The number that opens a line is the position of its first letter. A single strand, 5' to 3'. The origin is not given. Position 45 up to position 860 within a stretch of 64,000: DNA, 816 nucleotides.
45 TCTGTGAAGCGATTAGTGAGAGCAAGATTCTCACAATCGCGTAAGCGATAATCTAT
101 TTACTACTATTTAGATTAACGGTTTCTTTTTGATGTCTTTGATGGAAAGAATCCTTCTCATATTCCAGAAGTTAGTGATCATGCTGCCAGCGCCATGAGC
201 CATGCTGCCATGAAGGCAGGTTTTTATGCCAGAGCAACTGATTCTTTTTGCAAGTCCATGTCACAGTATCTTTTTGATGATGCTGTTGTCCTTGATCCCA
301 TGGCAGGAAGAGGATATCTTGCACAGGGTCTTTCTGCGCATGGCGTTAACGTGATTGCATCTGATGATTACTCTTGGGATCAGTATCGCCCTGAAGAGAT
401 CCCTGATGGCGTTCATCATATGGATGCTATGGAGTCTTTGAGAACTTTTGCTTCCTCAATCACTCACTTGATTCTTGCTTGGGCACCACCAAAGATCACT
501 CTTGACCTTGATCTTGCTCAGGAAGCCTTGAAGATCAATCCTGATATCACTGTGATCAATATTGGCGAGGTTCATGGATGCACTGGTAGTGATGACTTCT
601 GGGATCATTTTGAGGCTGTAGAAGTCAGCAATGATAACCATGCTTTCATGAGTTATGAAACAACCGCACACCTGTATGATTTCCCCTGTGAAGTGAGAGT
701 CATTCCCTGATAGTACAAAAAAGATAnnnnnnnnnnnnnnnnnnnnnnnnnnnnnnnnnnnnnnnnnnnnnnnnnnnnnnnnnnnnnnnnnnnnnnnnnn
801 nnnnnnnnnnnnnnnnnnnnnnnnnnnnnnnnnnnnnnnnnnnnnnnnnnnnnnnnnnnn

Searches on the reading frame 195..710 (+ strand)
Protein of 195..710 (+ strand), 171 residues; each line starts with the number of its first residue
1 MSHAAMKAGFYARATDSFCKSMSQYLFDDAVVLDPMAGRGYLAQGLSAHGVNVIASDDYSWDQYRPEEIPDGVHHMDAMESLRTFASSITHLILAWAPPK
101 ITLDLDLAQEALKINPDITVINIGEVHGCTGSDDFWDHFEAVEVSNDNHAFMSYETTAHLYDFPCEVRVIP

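Call 5: search_protein_families(library=phrogs, proteins=[window:195-710:+], max_evalue=0.1)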
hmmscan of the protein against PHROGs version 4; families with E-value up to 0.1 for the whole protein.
window:195-710:+ (171 aa): 2 families
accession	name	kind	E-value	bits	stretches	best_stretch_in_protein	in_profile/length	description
phrog_19090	-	unknown function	3.5e-07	31.3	1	28-140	57-164/191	-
phrog_19153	-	other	0.0034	18.2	1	15-67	34-87/180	tRNA methyltransferase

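Call 29: search_protein_families(library=pfam, proteins=[window:195-710:+], max_evalue=0.01)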
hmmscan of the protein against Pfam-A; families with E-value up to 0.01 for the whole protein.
window:195-710:+ (171 aa): 0 families
